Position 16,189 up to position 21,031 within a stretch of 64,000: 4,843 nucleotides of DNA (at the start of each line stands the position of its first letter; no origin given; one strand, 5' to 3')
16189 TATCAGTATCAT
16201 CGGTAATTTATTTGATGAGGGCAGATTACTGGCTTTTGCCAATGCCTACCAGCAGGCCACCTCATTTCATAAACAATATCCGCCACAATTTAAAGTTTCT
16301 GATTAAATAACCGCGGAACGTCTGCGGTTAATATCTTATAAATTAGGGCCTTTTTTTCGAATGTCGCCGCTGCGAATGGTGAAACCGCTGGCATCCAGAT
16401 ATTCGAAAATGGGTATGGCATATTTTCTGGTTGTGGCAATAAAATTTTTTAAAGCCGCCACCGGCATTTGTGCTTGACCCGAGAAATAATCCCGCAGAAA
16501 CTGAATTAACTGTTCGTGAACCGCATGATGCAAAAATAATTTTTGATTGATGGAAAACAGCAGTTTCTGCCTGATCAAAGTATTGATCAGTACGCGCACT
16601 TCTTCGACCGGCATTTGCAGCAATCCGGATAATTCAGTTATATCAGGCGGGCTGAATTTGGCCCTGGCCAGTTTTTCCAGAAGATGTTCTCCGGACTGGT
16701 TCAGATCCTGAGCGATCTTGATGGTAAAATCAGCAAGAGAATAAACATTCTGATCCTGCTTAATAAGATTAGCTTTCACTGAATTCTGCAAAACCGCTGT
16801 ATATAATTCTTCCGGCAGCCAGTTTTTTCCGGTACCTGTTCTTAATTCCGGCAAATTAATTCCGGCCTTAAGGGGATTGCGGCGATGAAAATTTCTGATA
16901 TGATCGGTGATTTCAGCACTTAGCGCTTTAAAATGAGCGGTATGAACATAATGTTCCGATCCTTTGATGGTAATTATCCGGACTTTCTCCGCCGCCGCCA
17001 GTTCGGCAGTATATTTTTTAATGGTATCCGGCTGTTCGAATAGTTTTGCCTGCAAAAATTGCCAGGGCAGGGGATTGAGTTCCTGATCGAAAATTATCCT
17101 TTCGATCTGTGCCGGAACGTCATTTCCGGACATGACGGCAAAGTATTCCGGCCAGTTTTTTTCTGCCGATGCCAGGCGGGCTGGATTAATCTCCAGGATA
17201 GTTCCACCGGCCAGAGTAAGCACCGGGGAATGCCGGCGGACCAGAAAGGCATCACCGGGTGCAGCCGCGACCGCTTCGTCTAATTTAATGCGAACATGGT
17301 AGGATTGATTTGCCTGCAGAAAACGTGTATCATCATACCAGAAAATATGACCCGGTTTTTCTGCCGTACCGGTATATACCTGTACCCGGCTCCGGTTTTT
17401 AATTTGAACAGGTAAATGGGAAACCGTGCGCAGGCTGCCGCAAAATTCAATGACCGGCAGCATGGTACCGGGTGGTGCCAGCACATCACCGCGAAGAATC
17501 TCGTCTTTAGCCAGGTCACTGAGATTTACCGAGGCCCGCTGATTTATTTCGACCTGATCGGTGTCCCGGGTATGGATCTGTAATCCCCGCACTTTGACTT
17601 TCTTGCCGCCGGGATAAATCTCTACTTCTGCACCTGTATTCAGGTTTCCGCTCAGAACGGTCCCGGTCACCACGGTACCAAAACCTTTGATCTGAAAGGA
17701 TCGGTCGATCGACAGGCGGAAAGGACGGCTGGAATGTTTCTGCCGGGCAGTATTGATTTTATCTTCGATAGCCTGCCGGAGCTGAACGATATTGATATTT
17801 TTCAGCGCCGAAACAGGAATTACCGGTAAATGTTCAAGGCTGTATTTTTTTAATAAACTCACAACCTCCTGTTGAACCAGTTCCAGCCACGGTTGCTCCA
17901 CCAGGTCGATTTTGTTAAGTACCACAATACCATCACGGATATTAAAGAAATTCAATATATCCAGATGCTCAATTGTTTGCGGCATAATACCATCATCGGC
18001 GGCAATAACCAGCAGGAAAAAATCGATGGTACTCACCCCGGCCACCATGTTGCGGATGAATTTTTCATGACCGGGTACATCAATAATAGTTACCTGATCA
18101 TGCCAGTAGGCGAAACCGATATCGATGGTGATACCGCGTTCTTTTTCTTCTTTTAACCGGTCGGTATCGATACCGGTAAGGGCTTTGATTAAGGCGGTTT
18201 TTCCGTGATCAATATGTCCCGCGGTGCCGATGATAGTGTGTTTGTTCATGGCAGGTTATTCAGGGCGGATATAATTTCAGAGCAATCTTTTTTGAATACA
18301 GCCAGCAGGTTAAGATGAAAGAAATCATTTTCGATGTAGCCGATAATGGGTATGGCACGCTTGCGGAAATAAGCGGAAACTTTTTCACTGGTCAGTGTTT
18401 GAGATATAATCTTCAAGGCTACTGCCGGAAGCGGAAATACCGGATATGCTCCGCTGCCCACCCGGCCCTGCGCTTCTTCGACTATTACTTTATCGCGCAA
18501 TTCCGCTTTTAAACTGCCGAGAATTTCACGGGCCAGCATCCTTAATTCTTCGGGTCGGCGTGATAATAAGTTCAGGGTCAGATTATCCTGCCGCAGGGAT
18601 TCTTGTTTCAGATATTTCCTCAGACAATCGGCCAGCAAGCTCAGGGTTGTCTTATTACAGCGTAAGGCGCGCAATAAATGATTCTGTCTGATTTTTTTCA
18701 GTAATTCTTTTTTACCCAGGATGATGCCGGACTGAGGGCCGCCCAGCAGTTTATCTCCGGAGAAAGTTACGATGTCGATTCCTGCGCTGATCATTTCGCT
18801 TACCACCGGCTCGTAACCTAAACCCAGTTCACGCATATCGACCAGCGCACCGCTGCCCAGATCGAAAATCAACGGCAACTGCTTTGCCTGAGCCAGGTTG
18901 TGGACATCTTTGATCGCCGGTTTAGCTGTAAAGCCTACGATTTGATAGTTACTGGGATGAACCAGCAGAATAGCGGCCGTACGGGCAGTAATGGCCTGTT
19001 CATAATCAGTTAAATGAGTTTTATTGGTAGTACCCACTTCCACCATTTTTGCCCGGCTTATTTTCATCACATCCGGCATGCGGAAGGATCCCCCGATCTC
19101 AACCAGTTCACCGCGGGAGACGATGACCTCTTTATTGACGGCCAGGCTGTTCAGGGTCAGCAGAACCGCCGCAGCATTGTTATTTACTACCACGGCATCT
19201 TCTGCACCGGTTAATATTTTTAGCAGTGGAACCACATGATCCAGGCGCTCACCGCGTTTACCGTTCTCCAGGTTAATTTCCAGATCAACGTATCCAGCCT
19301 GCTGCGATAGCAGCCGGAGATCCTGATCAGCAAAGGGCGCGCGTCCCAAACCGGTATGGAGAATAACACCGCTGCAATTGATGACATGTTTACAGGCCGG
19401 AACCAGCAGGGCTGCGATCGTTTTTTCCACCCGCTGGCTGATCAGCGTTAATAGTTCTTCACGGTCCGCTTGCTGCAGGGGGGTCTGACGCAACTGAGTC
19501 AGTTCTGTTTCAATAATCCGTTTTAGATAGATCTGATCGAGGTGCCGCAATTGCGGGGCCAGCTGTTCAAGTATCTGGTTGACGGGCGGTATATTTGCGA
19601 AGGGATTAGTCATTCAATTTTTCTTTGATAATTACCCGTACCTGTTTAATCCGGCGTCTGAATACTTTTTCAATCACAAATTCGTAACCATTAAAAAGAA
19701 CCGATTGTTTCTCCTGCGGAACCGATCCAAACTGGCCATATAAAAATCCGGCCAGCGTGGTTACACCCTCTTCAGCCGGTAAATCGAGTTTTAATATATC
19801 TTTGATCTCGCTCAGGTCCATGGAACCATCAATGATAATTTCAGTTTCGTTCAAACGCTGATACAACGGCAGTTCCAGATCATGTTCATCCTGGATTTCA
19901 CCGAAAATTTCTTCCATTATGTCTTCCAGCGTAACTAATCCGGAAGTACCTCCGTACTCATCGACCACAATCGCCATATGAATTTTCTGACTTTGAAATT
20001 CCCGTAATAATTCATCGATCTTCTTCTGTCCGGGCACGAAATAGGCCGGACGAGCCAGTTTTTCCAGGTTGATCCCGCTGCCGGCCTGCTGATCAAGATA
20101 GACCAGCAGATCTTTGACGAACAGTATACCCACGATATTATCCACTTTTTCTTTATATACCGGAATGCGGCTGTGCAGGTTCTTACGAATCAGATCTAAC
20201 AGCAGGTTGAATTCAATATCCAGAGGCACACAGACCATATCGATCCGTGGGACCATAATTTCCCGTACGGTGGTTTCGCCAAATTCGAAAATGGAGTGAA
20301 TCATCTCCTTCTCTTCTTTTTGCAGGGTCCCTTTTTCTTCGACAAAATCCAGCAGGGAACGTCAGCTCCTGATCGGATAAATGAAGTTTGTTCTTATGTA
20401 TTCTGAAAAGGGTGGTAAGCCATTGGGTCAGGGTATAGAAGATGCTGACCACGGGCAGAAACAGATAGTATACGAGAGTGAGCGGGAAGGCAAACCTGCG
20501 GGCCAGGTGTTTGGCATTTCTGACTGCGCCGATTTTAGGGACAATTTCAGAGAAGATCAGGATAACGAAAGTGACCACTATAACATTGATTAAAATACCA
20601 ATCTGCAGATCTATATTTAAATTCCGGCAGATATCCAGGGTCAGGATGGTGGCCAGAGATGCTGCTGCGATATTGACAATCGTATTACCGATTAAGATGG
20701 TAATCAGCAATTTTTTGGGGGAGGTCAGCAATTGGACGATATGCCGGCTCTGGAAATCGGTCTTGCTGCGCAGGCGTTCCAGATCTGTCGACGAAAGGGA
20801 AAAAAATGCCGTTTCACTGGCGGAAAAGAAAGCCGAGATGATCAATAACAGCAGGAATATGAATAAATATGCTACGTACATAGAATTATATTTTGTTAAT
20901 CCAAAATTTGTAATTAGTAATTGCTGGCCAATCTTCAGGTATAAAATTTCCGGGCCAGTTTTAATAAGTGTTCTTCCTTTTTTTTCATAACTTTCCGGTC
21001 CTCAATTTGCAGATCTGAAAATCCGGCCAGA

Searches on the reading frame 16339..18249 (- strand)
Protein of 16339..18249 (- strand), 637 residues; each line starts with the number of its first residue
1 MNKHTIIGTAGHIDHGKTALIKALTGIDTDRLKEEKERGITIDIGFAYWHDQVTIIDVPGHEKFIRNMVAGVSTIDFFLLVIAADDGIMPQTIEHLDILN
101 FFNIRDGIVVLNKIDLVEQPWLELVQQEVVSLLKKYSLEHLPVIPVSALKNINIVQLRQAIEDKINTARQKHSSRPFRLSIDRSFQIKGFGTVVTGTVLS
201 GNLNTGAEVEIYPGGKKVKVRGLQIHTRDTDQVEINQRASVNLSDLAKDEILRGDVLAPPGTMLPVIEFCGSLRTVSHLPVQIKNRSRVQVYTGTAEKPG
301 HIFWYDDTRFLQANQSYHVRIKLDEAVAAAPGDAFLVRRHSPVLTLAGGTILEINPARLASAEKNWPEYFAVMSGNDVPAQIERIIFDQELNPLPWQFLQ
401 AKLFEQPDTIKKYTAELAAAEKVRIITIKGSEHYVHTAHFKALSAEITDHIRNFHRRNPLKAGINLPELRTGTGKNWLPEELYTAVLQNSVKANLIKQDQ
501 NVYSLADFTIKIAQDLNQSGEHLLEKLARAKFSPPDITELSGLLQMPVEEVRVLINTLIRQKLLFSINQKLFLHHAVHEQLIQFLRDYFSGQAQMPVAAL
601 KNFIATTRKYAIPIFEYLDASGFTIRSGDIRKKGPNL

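Call 21: search_protein_families(library=pfam, proteins=[window:16339-18249:-])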
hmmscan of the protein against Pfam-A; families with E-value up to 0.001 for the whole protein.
window:16339-18249:- (637 aa): 8 families
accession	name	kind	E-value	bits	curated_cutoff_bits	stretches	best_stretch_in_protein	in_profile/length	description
PF00009.33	GTP_EFTU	-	4.8e-38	131.1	26.5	1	3-165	2-186/188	Elongation factor Tu GTP binding domain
PF09107.17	SelB-wing_3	-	4.9e-12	45.6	23.2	1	588-631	2-45/47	Elongation factor SelB, winged helix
PF03144.31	GTP_EFTU_D2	-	7.5e-12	45.9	30.3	1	191-258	1-73/73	Elongation factor Tu domain 2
PF09106.17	SelB-wing_2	-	2.4e-09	37.6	22.3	1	450-502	3-54/57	Elongation factor SelB, winged helix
PF01926.29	MMR_HSR1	-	3.1e-08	34.1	21.9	1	7-113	2-113/113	50S ribosome-binding GTPase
PF25461.1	Beta-barrel_SelB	-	7.6e-08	33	27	1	280-357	11-79/80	Selenocysteine-specific elongation factor, beta-barrel domain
PF09439.16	SRPRB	-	0.00022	21.1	25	1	7-71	6-66/178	Signal recognition particle receptor beta subunit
PF03193.22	RsgA_GTPase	-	0.0004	20.7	30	0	72-166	20-109/174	RsgA GTPase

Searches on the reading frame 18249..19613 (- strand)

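Call 21: search_protein_families(library=pfam, proteins=[window:18249-19613:-])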
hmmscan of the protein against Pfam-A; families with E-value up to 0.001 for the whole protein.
window:18249-19613:- (455 aa): 3 families
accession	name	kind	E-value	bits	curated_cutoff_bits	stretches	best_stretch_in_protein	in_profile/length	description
PF03841.19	SelA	-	1.2e-130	436.3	22.8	1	77-436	1-363/367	L-seryl-tRNA selenium transferase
PF01053.26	Cys_Met_Meta_PP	-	3.5e-05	23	27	1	132-299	62-212/381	Cys/Met metabolism PLP-dependent enzyme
PF01041.23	DegT_DnrJ_EryC1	-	4.5e-05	23.3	19.8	1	131-253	33-147/360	DegT/DnrJ/EryC1/StrS aminotransferase family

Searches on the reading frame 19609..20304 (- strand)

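Call 21: search_protein_families(library=pfam, proteins=[window:19609-20304:-])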
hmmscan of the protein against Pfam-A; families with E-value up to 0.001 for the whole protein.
window:19609-20304:- (232 aa): 2 families
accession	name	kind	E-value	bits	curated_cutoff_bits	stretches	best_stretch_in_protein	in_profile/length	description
PF03471.22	CorC_HlyC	-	6.4e-20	71.4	27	1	150-226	2-79/81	Transporter associated domain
PF00571.33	CBS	-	2.6e-13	50.5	24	2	85-134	7-56/57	CBS domain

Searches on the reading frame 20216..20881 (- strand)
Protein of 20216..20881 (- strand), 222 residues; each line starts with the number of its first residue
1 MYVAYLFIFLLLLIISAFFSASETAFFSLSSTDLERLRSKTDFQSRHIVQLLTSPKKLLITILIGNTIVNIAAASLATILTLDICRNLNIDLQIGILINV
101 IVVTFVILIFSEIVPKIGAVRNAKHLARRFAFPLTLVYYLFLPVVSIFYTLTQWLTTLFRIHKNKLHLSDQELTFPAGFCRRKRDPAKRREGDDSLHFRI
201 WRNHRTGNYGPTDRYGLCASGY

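Call 53: search_protein_families(library=pfam, proteins=[window:20216-20881:-], max_evalue=0.00001)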
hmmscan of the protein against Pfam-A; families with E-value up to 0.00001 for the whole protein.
window:20216-20881:- (222 aa): 1 family
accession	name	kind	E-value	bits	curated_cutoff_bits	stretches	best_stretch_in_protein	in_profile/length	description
PF01595.25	CNNM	-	4.7e-40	137.6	28.4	1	7-173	1-164/181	Cyclin M transmembrane N-terminal domain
